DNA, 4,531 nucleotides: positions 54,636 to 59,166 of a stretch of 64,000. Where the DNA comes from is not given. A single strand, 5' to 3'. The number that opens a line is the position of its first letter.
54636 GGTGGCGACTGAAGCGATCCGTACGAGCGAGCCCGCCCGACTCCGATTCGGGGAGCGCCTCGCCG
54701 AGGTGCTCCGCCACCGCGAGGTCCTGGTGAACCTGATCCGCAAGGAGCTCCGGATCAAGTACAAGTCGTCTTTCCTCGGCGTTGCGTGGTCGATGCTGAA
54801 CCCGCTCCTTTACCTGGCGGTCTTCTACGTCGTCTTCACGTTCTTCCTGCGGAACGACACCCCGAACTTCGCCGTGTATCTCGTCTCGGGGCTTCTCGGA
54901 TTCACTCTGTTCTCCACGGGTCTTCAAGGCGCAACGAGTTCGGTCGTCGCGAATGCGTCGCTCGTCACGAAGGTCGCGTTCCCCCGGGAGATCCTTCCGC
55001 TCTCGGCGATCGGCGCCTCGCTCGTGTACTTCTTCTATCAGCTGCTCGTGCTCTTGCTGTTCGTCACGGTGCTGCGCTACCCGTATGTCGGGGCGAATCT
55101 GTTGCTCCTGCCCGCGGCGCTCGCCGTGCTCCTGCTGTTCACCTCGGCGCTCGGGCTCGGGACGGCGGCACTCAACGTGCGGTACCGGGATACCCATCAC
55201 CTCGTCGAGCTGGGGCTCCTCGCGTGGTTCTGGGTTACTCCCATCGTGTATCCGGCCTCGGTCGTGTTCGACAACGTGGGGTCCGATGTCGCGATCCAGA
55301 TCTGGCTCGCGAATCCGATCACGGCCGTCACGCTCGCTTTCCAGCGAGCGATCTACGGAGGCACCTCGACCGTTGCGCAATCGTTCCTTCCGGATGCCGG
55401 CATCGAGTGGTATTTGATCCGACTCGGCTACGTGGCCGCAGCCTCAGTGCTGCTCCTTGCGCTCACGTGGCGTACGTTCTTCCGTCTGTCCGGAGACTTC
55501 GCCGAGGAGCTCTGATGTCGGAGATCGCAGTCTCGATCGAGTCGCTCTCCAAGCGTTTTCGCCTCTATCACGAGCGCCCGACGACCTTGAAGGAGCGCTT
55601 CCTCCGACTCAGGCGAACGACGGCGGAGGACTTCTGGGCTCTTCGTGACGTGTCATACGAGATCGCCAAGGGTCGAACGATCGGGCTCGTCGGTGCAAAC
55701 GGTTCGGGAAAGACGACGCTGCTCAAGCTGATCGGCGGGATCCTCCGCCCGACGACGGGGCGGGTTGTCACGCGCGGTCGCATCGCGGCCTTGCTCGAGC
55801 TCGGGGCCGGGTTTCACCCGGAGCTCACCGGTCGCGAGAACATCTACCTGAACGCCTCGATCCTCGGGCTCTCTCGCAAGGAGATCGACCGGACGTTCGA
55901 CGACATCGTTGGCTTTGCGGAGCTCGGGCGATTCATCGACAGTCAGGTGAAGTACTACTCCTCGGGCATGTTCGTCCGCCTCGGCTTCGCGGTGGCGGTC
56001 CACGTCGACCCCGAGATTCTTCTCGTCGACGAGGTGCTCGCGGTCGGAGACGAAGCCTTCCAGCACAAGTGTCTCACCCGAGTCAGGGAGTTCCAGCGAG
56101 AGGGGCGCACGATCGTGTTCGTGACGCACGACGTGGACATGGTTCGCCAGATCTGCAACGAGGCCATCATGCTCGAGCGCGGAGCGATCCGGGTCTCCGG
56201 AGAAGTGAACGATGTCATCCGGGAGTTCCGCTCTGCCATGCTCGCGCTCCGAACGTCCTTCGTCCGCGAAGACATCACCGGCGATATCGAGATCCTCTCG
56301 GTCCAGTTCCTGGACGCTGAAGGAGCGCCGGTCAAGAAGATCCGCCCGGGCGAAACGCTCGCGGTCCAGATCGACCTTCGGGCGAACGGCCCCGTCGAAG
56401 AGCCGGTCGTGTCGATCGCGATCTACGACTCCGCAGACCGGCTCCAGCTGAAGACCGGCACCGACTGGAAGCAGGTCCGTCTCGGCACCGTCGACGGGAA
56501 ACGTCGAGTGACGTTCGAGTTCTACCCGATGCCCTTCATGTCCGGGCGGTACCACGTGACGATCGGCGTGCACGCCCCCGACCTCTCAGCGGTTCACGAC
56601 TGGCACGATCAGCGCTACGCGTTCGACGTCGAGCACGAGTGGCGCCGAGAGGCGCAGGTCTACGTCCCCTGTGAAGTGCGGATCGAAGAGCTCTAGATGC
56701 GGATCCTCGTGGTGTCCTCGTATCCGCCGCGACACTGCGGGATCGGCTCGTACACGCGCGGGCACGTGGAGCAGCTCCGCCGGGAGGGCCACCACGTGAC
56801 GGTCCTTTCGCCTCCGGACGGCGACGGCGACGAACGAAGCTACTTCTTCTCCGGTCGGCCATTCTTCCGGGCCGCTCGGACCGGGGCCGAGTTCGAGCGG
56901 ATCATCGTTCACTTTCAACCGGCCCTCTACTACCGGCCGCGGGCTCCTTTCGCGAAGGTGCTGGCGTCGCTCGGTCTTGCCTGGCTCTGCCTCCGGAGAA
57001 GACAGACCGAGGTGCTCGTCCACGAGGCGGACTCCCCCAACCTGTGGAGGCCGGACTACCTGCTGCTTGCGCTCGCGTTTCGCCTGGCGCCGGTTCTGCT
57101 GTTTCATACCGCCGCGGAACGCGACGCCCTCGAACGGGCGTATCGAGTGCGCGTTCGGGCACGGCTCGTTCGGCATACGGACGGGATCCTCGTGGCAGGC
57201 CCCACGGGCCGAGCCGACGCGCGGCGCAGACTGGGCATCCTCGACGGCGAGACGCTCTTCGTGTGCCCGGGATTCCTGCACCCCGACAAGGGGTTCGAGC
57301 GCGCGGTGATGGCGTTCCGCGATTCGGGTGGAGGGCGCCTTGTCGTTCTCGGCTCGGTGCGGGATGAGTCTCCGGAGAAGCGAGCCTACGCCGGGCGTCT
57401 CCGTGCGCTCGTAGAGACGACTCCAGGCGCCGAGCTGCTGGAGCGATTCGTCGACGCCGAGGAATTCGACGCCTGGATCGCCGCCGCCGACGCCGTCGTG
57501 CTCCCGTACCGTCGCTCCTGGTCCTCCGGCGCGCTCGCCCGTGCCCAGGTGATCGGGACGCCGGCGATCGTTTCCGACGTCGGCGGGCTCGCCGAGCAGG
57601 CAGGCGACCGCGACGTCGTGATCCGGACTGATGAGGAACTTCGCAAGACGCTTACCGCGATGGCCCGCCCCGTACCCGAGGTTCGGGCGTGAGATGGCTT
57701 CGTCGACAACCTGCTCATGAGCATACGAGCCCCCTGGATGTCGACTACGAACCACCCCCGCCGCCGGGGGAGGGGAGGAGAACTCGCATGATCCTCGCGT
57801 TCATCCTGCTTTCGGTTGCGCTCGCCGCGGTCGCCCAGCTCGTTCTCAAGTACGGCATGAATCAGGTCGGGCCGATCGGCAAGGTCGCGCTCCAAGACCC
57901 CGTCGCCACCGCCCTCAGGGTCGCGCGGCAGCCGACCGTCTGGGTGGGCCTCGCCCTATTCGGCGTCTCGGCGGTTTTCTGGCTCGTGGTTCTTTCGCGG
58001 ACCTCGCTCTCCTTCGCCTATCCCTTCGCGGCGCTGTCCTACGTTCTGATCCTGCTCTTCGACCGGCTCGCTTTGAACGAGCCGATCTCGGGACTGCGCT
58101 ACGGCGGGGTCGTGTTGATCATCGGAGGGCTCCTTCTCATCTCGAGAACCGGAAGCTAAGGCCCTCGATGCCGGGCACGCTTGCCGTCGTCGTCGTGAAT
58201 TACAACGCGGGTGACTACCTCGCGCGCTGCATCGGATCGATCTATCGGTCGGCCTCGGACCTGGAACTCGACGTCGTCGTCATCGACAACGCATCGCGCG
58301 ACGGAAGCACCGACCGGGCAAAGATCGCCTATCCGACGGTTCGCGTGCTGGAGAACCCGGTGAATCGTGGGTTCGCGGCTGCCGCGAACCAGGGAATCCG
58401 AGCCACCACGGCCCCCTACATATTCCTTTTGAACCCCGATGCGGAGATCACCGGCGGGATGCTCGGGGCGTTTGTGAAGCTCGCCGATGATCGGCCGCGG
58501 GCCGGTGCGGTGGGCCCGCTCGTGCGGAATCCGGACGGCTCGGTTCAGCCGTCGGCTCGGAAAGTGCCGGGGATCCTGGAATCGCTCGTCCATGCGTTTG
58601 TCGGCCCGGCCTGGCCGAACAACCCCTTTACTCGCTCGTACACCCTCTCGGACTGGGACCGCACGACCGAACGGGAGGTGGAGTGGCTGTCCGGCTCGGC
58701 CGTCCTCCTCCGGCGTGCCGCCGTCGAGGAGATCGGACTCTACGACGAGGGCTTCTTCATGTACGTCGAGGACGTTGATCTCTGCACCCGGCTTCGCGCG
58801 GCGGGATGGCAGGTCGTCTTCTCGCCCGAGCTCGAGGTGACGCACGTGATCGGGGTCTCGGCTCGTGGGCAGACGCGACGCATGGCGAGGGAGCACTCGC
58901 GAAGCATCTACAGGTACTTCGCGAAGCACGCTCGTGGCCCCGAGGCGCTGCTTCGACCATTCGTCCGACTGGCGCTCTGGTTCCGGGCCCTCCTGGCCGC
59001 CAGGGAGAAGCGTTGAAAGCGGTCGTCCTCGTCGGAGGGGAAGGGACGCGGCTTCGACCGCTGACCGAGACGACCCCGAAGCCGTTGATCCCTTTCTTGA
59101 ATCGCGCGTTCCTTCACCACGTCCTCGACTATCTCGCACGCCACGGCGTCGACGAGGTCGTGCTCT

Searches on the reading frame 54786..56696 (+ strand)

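Call 58: search_protein_families(library=pfam, proteins=[window:54786-56696:+], max_evalue=0.0001)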
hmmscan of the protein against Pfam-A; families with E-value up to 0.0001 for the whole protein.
window:54786-56696:+ (636 aa): 2 families
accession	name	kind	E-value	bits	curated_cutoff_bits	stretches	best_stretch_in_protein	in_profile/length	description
PF14524.12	Wzt_C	-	4.3e-20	72.6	30.4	1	498-617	7-131/143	Wzt C-terminal domain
PF00005.33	ABC_tran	-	5.8e-19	69.5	25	1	286-417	1-135/137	ABC transporter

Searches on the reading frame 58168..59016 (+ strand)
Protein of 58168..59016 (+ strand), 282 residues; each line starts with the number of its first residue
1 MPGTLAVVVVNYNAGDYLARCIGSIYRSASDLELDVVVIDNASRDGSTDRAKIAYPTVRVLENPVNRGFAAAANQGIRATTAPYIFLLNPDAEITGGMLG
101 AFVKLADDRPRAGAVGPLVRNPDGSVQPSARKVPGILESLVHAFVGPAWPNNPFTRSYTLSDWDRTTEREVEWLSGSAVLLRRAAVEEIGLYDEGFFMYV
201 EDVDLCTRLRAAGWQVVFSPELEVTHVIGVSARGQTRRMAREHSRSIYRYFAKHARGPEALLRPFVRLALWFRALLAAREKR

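Call 58: search_protein_families(library=pfam, proteins=[window:58168-59016:+], max_evalue=0.0001)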
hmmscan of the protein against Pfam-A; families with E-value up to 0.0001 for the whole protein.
window:58168-59016:+ (282 aa): 4 families
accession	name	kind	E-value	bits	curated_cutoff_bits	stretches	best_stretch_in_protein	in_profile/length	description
PF00535.33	Glycos_transf_2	-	3.5e-23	82.8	23.3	1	7-133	2-130/168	Glycosyl transferase family 2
PF13641.12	Glyco_tranf_2_3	-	2.6e-19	70.6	27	1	2-242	1-227/230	Glycosyltransferase like family 2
PF13632.12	Glyco_trans_2_3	-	7.3e-07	29.6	27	1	172-231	71-127/198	Glycosyl transferase family group 2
PF10111.15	Glyco_tranf_2_2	-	2e-05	24.7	27.3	0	175-223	164-214/276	Glycosyltransferase like family 2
